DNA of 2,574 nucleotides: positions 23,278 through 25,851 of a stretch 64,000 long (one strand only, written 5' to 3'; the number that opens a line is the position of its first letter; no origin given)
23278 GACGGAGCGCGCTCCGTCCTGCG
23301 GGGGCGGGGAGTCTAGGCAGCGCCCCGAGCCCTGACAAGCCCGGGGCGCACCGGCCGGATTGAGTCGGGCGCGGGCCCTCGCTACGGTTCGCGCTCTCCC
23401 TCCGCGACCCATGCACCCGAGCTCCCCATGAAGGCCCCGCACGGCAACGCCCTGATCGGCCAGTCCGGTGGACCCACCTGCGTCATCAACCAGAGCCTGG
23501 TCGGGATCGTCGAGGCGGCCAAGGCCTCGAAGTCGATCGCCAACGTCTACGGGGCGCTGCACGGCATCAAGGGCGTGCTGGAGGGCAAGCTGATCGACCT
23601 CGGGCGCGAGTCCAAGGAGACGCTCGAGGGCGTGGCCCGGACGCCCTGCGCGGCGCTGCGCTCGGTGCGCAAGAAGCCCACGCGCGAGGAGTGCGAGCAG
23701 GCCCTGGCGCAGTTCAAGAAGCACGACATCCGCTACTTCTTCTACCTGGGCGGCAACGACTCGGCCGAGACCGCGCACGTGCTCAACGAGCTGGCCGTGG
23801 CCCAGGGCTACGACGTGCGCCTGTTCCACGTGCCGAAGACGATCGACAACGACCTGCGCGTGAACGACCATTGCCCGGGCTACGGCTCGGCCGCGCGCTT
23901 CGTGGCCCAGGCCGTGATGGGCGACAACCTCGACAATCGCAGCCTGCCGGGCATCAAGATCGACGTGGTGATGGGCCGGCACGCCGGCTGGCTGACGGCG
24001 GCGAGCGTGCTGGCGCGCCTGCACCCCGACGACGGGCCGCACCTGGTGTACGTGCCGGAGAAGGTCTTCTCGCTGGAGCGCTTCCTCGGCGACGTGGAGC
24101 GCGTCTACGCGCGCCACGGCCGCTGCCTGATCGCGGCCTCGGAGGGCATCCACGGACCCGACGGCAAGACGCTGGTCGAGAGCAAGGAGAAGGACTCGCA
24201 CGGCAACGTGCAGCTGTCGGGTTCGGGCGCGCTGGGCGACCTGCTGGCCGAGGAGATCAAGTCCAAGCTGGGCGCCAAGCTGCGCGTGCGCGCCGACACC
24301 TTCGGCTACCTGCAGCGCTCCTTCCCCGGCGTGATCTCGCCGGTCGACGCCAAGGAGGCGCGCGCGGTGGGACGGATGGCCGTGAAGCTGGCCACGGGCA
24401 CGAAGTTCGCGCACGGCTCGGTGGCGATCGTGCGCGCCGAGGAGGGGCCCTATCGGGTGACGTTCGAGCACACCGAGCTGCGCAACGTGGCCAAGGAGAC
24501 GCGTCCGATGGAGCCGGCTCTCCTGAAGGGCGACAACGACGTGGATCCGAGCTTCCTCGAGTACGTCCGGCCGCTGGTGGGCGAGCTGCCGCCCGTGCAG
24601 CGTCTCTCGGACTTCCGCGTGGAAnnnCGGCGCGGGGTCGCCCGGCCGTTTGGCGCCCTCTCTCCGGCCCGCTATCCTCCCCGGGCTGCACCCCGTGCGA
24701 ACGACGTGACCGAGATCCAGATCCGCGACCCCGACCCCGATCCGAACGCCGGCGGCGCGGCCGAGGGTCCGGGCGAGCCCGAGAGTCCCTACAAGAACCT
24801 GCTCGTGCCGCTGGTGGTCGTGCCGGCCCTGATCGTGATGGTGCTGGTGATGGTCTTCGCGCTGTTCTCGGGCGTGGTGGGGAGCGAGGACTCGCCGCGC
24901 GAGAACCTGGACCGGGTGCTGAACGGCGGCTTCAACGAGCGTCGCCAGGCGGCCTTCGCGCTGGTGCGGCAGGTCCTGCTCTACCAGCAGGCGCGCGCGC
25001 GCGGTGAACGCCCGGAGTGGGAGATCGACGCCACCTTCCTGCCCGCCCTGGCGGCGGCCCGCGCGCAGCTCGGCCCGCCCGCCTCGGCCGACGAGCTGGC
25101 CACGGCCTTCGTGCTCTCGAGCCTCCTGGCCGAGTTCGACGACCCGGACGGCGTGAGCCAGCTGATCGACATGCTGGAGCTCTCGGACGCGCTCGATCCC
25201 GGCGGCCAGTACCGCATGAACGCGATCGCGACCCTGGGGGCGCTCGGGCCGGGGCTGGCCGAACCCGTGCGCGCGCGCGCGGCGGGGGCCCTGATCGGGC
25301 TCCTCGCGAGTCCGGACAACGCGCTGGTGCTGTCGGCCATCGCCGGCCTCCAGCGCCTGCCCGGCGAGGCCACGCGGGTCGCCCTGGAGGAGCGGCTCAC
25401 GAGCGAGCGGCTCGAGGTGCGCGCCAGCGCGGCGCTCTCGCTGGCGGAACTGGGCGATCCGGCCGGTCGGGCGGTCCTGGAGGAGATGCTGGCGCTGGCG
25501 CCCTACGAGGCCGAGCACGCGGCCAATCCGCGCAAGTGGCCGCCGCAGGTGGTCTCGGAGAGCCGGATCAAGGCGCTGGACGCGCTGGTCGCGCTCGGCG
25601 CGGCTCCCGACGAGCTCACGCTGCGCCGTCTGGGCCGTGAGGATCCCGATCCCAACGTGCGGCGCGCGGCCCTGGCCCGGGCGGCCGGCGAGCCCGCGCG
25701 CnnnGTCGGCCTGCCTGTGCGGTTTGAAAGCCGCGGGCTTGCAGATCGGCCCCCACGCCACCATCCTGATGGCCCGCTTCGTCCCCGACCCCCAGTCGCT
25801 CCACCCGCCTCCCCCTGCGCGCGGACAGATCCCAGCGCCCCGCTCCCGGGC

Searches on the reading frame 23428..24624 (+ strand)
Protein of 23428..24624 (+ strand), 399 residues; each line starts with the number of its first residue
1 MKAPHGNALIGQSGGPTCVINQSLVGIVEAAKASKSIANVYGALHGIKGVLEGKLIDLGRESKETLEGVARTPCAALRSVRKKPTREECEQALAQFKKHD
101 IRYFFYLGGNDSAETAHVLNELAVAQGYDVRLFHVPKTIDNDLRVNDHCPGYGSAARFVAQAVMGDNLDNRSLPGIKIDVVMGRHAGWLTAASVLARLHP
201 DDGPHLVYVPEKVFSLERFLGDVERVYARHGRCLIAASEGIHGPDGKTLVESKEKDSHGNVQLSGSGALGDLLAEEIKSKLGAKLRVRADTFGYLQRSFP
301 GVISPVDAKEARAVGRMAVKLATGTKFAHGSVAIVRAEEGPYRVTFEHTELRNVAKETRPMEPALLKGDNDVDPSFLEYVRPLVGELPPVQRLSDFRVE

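Call 7: search_protein_families(library=pfam, proteins=[window:23428-24624:+], max_evalue=0.001)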
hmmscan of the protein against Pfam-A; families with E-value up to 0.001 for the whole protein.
window:23428-24624:+ (399 aa): 1 family
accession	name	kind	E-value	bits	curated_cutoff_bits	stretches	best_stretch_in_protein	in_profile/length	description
PF00365.25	PFK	-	1.3e-47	162.9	30.9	1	9-321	3-276/277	Phosphofructokinase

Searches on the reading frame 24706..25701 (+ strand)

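Call 7: search_protein_families(library=pfam, proteins=[window:24706-25701:+], max_evalue=0.001)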
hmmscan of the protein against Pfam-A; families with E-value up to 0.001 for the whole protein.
window:24706-25701:+ (332 aa): 2 families
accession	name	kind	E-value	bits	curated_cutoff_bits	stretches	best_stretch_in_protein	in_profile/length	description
PF13646.12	HEAT_2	-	2.2e-09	37.9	27.7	1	197-267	5-76/88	HEAT repeats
PF02985.28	HEAT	-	0.00057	20.3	23.5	0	312-323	10-21/31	HEAT repeat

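Call 72: search_protein_families(library=ncbifam, proteins=[window:24706-25701:+], max_evalue=0.001)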
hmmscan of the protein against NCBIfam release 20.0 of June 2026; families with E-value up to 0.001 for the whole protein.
window:24706-25701:+ (332 aa): 0 families
